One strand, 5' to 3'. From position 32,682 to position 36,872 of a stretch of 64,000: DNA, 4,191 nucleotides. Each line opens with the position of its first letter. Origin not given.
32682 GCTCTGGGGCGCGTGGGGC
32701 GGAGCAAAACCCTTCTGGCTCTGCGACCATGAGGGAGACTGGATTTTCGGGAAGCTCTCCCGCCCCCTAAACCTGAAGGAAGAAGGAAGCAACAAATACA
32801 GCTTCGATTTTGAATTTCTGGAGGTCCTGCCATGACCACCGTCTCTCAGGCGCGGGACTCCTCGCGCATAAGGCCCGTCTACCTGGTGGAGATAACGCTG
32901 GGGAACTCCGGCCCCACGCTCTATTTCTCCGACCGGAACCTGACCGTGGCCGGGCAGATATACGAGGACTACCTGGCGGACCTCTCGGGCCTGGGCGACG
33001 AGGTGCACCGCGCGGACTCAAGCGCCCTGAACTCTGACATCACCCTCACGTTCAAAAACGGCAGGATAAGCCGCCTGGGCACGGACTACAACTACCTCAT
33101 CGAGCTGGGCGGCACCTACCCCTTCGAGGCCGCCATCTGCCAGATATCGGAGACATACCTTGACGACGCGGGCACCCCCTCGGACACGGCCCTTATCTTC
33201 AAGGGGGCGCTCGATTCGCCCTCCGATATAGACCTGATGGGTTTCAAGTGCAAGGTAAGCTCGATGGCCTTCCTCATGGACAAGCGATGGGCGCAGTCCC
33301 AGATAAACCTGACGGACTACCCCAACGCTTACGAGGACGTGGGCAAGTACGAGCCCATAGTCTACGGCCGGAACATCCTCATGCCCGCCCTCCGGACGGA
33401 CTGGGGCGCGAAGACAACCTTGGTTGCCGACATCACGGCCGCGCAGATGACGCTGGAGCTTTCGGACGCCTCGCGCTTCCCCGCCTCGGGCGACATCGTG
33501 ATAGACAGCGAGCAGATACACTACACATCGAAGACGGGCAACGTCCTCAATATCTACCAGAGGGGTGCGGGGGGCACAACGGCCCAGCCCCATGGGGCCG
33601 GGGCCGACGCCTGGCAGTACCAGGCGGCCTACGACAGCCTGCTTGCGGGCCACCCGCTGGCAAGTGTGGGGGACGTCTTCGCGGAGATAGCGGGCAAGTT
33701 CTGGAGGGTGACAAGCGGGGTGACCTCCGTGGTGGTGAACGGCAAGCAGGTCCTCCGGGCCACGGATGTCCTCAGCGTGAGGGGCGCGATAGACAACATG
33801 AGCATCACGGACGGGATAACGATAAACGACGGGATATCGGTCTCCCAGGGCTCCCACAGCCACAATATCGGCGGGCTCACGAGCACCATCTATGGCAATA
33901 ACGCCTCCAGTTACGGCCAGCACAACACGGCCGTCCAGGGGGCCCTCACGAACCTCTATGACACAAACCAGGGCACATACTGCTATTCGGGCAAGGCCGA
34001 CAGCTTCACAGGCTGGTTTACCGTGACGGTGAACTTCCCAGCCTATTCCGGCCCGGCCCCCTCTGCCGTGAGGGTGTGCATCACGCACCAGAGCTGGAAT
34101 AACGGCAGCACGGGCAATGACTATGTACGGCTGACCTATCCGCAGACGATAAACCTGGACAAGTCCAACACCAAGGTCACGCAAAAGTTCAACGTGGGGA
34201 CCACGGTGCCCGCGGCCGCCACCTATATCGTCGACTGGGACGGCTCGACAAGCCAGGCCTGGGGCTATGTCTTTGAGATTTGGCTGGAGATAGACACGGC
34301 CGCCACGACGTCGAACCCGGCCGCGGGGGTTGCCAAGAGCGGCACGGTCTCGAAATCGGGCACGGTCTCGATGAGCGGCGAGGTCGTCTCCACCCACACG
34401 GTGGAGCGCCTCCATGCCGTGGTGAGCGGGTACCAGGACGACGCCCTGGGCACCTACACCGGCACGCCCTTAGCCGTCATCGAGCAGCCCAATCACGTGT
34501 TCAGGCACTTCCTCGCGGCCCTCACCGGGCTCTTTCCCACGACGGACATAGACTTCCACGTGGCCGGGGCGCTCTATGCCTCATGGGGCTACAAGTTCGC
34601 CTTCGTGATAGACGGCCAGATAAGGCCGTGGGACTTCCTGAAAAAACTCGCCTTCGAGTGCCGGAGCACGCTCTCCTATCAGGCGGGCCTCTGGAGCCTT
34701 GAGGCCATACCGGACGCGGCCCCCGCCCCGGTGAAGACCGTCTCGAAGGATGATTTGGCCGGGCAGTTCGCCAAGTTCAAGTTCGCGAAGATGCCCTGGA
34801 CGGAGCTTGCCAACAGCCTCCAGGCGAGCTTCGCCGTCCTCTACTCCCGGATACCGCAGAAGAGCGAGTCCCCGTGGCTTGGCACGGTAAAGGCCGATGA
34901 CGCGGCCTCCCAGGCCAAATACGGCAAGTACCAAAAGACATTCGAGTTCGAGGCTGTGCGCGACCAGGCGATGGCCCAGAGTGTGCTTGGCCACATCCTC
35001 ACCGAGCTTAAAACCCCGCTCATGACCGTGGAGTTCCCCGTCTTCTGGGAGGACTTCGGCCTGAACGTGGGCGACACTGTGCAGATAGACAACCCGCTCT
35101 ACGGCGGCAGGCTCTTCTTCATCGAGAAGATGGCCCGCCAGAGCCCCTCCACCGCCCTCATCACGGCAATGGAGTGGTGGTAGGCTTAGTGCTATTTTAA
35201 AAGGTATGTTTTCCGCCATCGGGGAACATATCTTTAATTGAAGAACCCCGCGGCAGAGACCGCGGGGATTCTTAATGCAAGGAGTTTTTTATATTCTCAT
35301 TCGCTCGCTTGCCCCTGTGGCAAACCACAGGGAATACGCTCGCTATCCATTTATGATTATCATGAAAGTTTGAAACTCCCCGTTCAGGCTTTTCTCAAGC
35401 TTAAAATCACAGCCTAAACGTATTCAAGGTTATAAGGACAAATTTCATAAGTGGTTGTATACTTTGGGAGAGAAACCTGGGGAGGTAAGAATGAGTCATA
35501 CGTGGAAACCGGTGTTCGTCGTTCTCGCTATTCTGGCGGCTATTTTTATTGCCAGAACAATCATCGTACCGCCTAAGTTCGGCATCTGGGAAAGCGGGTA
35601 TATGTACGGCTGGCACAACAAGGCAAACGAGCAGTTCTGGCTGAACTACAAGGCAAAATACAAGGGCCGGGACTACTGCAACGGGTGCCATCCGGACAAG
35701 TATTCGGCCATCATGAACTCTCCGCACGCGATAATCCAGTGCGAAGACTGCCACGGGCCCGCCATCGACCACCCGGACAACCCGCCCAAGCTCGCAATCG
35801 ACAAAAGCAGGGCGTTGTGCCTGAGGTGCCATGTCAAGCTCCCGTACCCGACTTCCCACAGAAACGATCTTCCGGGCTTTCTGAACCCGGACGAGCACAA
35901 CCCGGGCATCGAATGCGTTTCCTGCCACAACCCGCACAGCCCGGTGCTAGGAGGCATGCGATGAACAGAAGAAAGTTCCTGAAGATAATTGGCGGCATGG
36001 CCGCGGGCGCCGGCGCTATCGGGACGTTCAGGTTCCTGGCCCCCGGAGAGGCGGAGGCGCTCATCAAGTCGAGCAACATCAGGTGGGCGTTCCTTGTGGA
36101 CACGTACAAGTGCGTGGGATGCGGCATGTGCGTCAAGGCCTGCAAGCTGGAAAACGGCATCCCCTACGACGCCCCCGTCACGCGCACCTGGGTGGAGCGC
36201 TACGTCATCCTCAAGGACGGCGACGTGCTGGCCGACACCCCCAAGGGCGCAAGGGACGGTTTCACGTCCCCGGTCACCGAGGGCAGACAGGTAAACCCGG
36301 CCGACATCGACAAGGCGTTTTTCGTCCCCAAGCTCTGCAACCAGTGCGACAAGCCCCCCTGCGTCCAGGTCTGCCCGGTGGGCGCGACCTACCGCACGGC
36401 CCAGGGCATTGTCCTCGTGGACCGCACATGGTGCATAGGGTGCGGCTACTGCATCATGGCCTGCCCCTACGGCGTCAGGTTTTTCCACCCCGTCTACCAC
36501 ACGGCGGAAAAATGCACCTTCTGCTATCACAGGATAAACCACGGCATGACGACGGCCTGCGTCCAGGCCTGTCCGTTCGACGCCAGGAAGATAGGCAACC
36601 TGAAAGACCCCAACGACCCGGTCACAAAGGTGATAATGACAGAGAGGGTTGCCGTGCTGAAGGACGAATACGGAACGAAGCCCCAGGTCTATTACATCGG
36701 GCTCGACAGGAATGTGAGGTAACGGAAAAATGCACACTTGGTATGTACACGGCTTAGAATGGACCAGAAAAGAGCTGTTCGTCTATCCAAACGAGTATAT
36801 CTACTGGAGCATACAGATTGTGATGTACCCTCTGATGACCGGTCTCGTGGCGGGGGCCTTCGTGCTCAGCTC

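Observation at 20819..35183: Structural-genes-only phage cluster between rel and a cytochrome operon: candidate gene transfer agent or domesticated particle locus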

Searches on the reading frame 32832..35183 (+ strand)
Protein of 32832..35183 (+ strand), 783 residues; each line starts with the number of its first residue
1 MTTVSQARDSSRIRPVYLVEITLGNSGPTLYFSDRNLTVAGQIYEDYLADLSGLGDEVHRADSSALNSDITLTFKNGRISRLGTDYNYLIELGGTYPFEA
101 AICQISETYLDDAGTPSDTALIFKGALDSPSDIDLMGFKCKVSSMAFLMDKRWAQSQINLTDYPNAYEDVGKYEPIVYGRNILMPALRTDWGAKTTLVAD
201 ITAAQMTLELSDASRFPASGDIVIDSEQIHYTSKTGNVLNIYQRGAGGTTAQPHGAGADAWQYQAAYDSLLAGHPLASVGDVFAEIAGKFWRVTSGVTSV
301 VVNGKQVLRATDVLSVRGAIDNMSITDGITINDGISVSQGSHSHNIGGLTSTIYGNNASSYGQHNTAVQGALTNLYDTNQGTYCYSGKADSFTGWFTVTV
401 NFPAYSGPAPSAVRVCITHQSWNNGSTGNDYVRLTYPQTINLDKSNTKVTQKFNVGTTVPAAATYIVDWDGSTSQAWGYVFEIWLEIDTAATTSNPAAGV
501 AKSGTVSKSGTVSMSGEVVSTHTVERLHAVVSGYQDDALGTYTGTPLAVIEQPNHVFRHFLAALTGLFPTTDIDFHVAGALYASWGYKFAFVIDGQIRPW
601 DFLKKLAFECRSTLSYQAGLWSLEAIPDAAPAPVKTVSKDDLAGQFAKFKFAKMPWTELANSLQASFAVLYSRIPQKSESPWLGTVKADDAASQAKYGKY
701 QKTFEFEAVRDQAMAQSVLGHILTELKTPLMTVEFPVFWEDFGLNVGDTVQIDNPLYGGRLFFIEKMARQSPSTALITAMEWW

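Call 7: search_protein_families(library=pfam, max_evalue=0.01, proteins=[window:32832-35183:+])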
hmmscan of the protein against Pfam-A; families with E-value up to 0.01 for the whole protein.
window:32832-35183:+ (783 aa): 1 family
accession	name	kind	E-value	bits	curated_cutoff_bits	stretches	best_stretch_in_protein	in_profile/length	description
PF13550.12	Phage-tail_3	-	1.2e-06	28.9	23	1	626-757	31-153/164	Putative phage tail protein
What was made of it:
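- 32832..35183 (+): g20: baseplate hub / tail-tip protein, the last gene of the element in all relatives examined. Phage-tail_3 at 1e-6 (call 7).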

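Call 9: search_protein_families(library=phrogs, max_evalue=0.001, proteins=[window:32832-35183:+])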
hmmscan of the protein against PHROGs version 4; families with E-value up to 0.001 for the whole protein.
window:32832-35183:+ (783 aa): 3 families
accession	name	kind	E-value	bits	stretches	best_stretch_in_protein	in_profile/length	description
phrog_1101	-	tail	1e-05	24.6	0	190-266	552-634/1405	tail protein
phrog_11439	-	tail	1.5e-05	24.4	1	194-269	201-280/775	tail fiber protein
phrog_4406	-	head and packaging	2.2e-05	22.2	1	194-251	67-2979/3231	virion structural protein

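Call 34: find_homologous_proteins(query=window:32832-35183:+, max_evalue=1e-10)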
Query window:32832-35183:+ (783 aa): 38 proteins with E <= 1e-10 among 8000 candidates.
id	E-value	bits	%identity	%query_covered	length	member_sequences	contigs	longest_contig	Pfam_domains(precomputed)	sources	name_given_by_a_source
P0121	2.3e-251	855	52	100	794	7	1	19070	-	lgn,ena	-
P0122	3.9e-248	844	53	100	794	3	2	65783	PF13550.14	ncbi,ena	-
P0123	7.6e-246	836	52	100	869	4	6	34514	-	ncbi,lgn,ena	-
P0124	1.1e-244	833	51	100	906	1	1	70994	-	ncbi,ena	-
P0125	1.0e-236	806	52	99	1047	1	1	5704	PF07030.18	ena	-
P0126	1.3e-227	776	50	100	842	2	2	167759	-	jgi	jgi:hypothetical protein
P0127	4.0e-213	728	47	99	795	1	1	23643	-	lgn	-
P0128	2.3e-209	716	47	99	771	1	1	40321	-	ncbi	-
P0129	1.1e-207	710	48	100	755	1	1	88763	-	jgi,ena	-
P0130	4.7e-205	702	47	100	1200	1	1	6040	-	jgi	-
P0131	7.6e-205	701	46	98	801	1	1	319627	-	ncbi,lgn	ncbi:MAG: hypothetical protein Kow0025_12080 [Thermodesulfovibrionales bacterium]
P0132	7.7e-204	698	46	100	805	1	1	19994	-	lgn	-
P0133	8.5e-201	688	48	99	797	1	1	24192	-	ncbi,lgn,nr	ncbi:MAG: phage tail protein [Thermodesulfovibrionales bacterium]|nr:phage tail protein [Thermodesul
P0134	2.0e-200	686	44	100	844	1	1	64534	-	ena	-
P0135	1.5e-198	680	46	100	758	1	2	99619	-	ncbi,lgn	-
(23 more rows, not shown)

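Call 35: find_encoding_contigs(protein=P0135, flank=10000, max_places=1)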
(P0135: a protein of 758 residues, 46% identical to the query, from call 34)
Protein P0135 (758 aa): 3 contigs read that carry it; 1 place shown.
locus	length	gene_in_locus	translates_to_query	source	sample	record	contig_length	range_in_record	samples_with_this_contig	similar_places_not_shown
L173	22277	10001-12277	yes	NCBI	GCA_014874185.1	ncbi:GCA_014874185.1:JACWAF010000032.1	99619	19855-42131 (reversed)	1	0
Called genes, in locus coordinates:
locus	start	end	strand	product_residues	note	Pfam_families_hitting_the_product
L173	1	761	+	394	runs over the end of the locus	PF06074:Portal_Mu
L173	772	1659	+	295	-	-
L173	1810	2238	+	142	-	-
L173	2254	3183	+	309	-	-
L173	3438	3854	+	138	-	PF07030:Phage_Mu_Gp36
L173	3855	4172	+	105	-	-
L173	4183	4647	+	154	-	PF08873:Phage_Mu_Gp37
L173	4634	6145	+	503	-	-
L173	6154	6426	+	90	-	-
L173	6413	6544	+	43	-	-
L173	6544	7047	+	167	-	-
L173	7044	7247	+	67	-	-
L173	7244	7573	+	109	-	PF10651:BppU_N (weak)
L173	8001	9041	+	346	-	-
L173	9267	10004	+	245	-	-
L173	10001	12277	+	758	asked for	-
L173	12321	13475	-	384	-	PF00768:Peptidase_S11, PF02113:Peptidase_S13 (faint), PF13354:Beta-lactamase2 (faint)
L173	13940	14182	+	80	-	-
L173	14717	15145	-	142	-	-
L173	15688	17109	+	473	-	PF22842:Pel9A-like_beta_helix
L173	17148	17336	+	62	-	-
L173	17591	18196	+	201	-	PF04879:Molybdop_Fe4S4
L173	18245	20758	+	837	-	PF00384:Molybdopterin, PF01568:Molydop_binding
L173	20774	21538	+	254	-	PF12797:Fer4_2 (faint), PF12838:Fer4_7, PF13237:Fer4_10 (weak), PF13247:Fer4_11, PF14697:Fer4_21 (weak), PF00037:Fer4 (weak), PF12838:Fer4_7 (weak), PF09163:Form-deh_trans, +4 more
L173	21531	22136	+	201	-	PF01292:Ni_hydr_CYTB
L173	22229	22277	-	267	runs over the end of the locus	PF01875:Memo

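Call 36: find_encoding_contigs(protein=P0122, flank=10000, max_places=1)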
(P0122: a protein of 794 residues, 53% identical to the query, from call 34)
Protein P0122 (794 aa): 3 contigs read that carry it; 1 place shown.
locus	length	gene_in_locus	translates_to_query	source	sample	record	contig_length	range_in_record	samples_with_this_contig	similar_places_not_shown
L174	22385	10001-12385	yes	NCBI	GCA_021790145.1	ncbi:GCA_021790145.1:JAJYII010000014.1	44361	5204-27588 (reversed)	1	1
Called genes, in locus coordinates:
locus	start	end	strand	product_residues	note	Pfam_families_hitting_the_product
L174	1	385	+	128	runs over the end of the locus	-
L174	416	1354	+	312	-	-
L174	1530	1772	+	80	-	-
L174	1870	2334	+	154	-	PF07030:Phage_Mu_Gp36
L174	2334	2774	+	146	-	PF08873:Phage_Mu_Gp37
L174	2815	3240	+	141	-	-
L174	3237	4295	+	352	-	-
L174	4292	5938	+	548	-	-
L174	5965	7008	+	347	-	PF18906:Phage_tube_2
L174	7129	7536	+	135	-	PF27119:Phage_YdaY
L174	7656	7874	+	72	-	-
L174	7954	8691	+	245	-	-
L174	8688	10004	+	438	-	-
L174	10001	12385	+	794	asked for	PF13550:Phage-tail_3 (faint)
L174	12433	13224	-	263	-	-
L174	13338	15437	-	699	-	-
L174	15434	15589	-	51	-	-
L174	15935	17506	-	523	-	PF06609:TRI12, PF00083:Sugar_tr, PF07690:MFS_1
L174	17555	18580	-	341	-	PF00582:Usp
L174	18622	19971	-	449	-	PF01566:Nramp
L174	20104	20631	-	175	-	PF02915:Rubrerythrin, PF21349:RUBY_RBDX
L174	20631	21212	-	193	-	PF02777:Sod_Fe_C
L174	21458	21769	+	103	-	PF06865:Ppnp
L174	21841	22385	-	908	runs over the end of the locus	PF00501:AMP-binding, PF13193:AMP-binding_C, PF00550:PP-binding, PF00975:Thioesterase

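Call 37: find_encoding_contigs(protein=P0131, flank=10000, max_places=1)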
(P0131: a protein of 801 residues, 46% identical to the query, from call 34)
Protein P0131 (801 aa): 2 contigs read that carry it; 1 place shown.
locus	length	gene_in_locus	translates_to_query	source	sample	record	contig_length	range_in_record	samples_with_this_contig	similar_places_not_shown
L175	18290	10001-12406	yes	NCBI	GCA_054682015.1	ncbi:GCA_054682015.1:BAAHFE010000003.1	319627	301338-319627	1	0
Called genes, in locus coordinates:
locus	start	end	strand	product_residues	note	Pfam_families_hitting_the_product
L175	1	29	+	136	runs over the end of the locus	-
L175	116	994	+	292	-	PF10124:Mu-like_gpT, PF25209:Phage_capsid_4 (faint)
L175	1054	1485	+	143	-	PF07030:Phage_Mu_Gp36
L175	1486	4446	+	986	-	PF03629:SASA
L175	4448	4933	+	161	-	-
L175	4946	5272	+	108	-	-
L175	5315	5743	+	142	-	PF08873:Phage_Mu_Gp37, PF23840:Phage_tail_terminator (weak)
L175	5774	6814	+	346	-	PF18906:Phage_tube_2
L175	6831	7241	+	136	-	PF27119:Phage_YdaY (weak)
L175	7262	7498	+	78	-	-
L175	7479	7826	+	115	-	-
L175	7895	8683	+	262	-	-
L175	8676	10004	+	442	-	-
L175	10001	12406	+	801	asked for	-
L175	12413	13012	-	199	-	PF07238:PilZ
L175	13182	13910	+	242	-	PF00994:MoCF_biosynth, PF24102:FLAD1_M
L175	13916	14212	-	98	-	PF01844:HNH, PF14279:HNH_5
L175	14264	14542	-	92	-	PF04368:DUF507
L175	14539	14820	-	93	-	PF04368:DUF507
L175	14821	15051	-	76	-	PF01084:Ribosomal_S18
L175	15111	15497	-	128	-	PF00436:SSB, PF22657:SSB_1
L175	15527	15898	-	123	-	PF01250:Ribosomal_S6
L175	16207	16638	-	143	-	-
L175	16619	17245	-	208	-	PF01300:Sua5_yciO_yrdC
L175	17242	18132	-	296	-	PF01937:ARMT1-like_dom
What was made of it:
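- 31459..32835 (+): g19: 458-aa distal tail protein. It has a central insert that is absent from the 243-245-aa homologues. Gene tables (calls 35-37).
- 32832..35183 (+): Terminal position (calls 35-37).
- L173, L174 and L175 all end with the g20 homologue followed by host genes (calls 35-37).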

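Call 45: search_solved_structures(query=window:32832-35183:+, max_evalue=1)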
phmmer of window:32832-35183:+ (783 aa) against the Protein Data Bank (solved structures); distinct sequences matched with E-value up to 1: 0.

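Call 83: predict_structure(alignment_id=A5)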
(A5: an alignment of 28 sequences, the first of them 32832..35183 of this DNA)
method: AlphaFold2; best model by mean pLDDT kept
length: 783 residues; sequences in the alignment: 28
mean_pLDDT: 82.3   pTM: 0.68
mean pLDDT of the five models: 82.3, 79.2, 76.6, 75.9, 73.4
residues with pLDDT >= 90: 310; 70-90: 347; 50-70: 67; < 50: 59
segments of 3 or more residues with pLDDT < 50: 319-347, 492-519
pLDDT, mean of each block of 10 residues (from residue 1): 68 81 90 91 91 64 57 91 87 87 90 85 89 92 88 91 89 96 93 86 88 89 87 92 86 83 89 95 85 86 93 62 40 37 45 90 77 88 76 80 85 90 66 79 83 87 87 75 88 37 36 43 83 94 93 96 90 89 93 94 92 85 84 89 86 86 93 71 92 92 94 94 90 86 80 86 84 81 88
secondary structure, 60 per line:
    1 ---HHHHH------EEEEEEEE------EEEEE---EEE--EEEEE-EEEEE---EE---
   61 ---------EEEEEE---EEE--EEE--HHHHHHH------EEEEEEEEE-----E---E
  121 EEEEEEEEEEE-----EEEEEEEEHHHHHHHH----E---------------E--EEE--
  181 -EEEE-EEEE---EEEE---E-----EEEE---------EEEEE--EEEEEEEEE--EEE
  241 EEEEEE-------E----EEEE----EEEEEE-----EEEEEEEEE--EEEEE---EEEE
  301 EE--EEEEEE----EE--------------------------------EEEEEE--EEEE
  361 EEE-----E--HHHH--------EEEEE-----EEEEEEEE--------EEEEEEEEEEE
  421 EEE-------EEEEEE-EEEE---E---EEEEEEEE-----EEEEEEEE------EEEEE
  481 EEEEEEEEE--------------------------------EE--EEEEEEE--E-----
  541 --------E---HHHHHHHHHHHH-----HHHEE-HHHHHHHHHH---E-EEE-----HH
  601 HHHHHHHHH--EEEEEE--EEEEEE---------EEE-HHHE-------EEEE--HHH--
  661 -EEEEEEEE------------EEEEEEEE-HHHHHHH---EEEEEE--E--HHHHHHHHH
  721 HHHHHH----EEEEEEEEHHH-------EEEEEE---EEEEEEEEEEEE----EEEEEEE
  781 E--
elements in order (helices of 4 or more, strands of 3 or more residues): H4-8 E15-22 E29-33 E37-39 E42-46 E48-52 E70-75 E79-81 E84-86 H89-95 E102-110 E120-131 E137-144 H145-152 E176-178 E182-185 E187-190 E194-197 E207-210 E220-224 E227-235 E238-246 E259-262 E267-272 E278-286 E289-293 E297-302 E305-310 E349-354 E357-363 H372-375 E384-388 E394-401 E410-423 E431-436 E438-441 E449-456 E462-469 E476-489 E526-532 H553-564 H576-585 E591-593 H599-609 E612-617 E620-625 E635-637 E650-653 E662-669 E682-689 H691-697 E701-706 H712-726 E731-738 E749-754 E758-769 E774-781
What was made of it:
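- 32832..35183 (+): AF2 model with pLDDT 82 (call 83).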

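Call 86: fold_search(model_id=the predicted structure, library=pdb)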
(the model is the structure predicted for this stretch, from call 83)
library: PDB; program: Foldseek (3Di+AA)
matches with E <= 10: 1439; with E <= 0.001: 72
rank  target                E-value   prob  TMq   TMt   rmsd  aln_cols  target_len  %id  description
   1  8hqz_A                8.6e-18  1.00  0.48  0.41  17.4       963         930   10  Baseplate of DT57C bacteriophage in the full state (released 2023-12-13)
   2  7zqp_b                9.7e-17  1.00  0.46  0.49  18.8       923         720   10  Tail tip of siphophage T5 : open cone after interaction with bacterial receptor FhuA (released 2023-02-08)
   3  7zhj_b                5.1e-16  1.00  0.46  0.38  19.1       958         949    9  Tail tip of siphophage T5 : tip proteins (released 2023-02-08)
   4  9ioz_J                3.3e-14  1.00  0.44  0.43  19.9       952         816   10  Structure of the bacteriophage T5 tail tip complex (released 2024-09-04)
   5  8iyk_F                6.6e-14  1.00  0.26  0.24  25.2       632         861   10  Tail tip conformation 1 of phage lambda tail (released 2023-10-18)
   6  8k35_A                7.3e-14  1.00  0.24  0.22  28.1       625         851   12  Structure of the bacteriophage lambda tail tip complex (released 2023-11-15)
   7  9ioz_L                1.3e-13  1.00  0.44  0.43  19.5       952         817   10  Structure of the bacteriophage T5 tail tip complex (released 2024-09-04)
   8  8xcg_Z                2.3e-13  1.00  0.27  0.34  23.2       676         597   10  Tail tip complex of bacteriophage lambda in the open state (released 2024-05-01)
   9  9e7m_Ja               9.2e-13  1.00  0.26  0.25  25.2       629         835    8  In situ cryoEM structure of bacteriophage Ur-lambda tail tip complex (released 2025-11-05)
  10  8xcg_J                1.0e-12  1.00  0.28  0.35  22.0       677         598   12  Tail tip complex of bacteriophage lambda in the open state (released 2024-05-01)
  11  8xcg_F                1.2e-12  1.00  0.27  0.34  22.8       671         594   11  Tail tip complex of bacteriophage lambda in the open state (released 2024-05-01)
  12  9occ_E                9.4e-12  1.00  0.28  0.30  28.3       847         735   10  Sf11 bacteriophage tail (released 2025-11-12)
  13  9l9p_S                5.6e-10  1.00  0.25  0.25  25.4       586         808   10  Cryo-EM structure of bacteriophage T1 tail tip complex (released 2025-03-12)
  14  6tba_8A               1.4e-08  1.00  0.22  0.38  19.8       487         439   12  Virion of native gene transfer agent (GTA) particle (released 2020-07-22)
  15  8rk3_b                8.6e-07  1.00  0.27  0.29  17.0       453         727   11  Bacteriophage JBD30 baseplate - composite structure (released 2024-08-14)
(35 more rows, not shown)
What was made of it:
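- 32832..35183 (+): Fold matches: T5/DT57C hub at 1e-16 to 9e-18, lambda gpJ at 7e-14, RcGTA 6tba_8A at 1e-8 (call 86).
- Closest known: RcGTA of Rhodobacter capsulatus. Same: A short siphophage-type tail whose hub fold matches an RcGTA tail protein (6tba_8A, E 1e-8; call 86).
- Closest known: Mu-like transposable siphophages. Same: The tail hub fold also matches the JBD30 baseplate (call 86).
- The tail is a simple siphophage type with a gpJ/pb3-like hub (call 86).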

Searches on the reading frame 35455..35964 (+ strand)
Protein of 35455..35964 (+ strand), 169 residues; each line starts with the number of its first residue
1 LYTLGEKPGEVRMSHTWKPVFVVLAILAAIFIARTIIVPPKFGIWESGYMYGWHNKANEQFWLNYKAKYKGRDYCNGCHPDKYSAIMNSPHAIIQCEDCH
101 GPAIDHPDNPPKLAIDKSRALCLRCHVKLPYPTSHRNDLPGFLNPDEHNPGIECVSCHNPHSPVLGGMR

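Call 90: search_protein_families(library=pfam, max_evalue=0.001, proteins=[window:35455-35964:+])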
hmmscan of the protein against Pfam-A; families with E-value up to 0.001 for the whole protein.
window:35455-35964:+ (169 aa): 4 families
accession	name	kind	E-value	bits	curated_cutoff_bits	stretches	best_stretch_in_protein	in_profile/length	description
PF09699.15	Paired_CXXCH_1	-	1e-08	35.2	20.6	1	95-128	8-38/41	Doubled CXXCH motif (Paired_CXXCH_1)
PF14537.11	Cytochrom_c3_2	-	2.9e-07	31.3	25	1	94-162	7-68/79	Cytochrome c3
PF14522.11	Cytochrome_C7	-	2e-05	24.8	24.8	0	67-100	36-66/67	Cytochrome c7 and related cytochrome c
PF13435.11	Cytochrome_C554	-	0.00015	23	20.8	0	118-158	47-83/84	Cytochrome c554 and c-prime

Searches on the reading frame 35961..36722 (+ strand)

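Call 90: search_protein_families(library=pfam, max_evalue=0.001, proteins=[window:35961-36722:+])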
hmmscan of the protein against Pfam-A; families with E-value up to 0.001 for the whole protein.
window:35961-36722:+ (253 aa): 14 families
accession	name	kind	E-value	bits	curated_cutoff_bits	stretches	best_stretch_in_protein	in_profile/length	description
PF13247.11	Fer4_11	-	2.6e-23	82.5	26.2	1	119-213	3-99/100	4Fe-4S dicluster domain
PF12838.12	Fer4_7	-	2.7e-18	66.6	27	2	50-142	1-52/52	4Fe-4S dicluster domain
PF00037.32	Fer4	-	1.2e-16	60.1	21.1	2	153-172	3-22/24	4Fe-4S binding domain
PF12837.12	Fer4_6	-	2.6e-14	52.8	25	2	150-172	1-23/24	4Fe-4S binding domain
PF13237.11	Fer4_10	-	5.8e-14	52.2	25.5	1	121-169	4-53/53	4Fe-4S dicluster domain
PF12797.12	Fer4_2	-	1.1e-13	50.6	24.5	2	150-170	2-22/22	4Fe-4S binding domain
PF13187.11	Fer4_9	-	2.8e-11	43.7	27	1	126-171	2-50/52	4Fe-4S dicluster domain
PF12798.12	Fer4_3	-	8.8e-09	36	27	0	158-171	1-14/15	4Fe-4S binding domain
PF13183.11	Fer4_8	-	2.6e-08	34.7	27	1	49-141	3-67/68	4Fe-4S dicluster domain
PF25160.1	LdpA_Fe-S-bd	-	2.8e-08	33.9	27.6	1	128-171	4-41/49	LdpA Fe-S cluster-binding domain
PF12800.12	Fer4_4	-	1.2e-07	31.8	24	0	49-62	2-15/17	4Fe-4S binding domain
PF14697.11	Fer4_21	-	3.3e-07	30.8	35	0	46-62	3-19/59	4Fe-4S dicluster domain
PF13534.11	Fer4_17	-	2.3e-06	28.5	22.2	0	50-65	1-16/61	4Fe-4S dicluster domain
PF13484.11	Fer4_16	-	6e-05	24.2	30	0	156-170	51-65/66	4Fe-4S double cluster binding domain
